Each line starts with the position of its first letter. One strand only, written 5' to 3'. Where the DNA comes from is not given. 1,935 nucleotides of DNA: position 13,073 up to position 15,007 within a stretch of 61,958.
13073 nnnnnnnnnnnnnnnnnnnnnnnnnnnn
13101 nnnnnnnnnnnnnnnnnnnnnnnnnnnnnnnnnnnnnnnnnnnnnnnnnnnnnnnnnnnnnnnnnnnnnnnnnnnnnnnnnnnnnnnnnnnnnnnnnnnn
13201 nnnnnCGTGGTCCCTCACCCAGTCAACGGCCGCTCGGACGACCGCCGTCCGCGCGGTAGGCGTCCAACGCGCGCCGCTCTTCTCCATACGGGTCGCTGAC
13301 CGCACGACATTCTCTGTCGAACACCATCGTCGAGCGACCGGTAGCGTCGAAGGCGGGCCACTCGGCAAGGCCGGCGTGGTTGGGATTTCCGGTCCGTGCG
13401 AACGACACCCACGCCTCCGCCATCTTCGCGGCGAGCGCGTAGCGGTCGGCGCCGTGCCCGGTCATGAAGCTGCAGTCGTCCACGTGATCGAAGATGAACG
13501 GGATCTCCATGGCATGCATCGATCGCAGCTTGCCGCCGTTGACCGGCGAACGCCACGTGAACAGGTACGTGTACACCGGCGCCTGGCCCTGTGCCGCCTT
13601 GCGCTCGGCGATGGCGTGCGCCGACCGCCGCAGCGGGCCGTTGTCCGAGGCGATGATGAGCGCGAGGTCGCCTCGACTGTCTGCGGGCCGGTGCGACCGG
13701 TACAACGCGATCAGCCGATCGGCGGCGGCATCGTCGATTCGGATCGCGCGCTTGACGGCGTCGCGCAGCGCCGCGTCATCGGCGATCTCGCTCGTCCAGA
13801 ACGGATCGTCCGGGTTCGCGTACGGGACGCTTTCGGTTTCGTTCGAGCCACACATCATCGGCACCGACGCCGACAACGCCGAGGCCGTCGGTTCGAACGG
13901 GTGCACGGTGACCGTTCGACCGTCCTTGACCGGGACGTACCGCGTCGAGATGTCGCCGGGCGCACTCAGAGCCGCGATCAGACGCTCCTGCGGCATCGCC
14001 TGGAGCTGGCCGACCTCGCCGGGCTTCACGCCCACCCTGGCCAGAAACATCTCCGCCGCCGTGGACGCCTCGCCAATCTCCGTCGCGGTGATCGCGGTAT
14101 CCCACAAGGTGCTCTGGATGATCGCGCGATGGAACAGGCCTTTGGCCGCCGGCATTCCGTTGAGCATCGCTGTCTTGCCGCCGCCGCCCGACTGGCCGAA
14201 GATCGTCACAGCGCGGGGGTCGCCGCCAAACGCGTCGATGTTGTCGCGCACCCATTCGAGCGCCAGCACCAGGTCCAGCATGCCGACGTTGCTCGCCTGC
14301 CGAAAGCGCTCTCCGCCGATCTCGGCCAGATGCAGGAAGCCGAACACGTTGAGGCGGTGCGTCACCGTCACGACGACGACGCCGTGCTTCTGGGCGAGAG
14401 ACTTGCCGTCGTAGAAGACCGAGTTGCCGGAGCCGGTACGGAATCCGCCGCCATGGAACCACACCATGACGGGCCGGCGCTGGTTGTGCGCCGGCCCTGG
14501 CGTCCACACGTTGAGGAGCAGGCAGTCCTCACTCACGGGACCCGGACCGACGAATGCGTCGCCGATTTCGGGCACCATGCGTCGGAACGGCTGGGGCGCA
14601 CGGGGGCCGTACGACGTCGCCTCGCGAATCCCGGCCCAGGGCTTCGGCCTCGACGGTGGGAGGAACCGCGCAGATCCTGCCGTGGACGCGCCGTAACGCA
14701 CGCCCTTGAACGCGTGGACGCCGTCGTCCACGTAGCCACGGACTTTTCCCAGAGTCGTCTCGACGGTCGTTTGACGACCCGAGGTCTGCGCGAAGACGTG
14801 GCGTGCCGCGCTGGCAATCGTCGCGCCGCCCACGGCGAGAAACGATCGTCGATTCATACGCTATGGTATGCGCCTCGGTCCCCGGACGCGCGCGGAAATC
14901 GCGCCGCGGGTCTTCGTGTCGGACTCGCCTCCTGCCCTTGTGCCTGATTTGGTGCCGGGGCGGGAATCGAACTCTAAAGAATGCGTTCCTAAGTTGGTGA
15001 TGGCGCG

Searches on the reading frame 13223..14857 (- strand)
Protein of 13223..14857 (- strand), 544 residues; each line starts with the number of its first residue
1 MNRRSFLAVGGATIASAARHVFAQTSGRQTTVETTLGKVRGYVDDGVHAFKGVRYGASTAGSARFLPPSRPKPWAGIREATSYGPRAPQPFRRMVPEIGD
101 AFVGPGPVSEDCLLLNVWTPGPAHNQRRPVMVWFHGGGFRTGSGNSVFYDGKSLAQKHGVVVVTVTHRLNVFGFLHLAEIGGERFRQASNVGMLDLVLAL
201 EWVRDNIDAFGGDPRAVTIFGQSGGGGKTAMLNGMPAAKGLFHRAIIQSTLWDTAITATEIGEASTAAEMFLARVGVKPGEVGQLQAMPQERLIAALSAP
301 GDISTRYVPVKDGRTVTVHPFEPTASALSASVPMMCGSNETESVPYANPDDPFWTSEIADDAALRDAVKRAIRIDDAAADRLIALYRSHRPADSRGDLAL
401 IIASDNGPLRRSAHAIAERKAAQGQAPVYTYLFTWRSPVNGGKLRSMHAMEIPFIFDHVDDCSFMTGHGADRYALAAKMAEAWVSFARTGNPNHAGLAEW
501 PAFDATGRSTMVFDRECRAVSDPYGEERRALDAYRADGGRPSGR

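Call 33: search_protein_families(library=pfam, proteins=[window:13223-14857:-], max_evalue=0.001)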
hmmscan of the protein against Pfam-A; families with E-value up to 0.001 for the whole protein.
window:13223-14857:- (544 aa): 3 families
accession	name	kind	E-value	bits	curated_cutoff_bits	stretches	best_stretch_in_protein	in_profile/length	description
PF00135.34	COesterase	-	4.4e-95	320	27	1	29-521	2-504/515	Carboxylesterase family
PF07859.19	Abhydrolase_3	-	2.2e-08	34.5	25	0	194-230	50-86/210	alpha/beta hydrolase fold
PF20434.5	BD-FAE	-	4.4e-07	30.1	26.8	1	119-239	5-112/215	BD-FAE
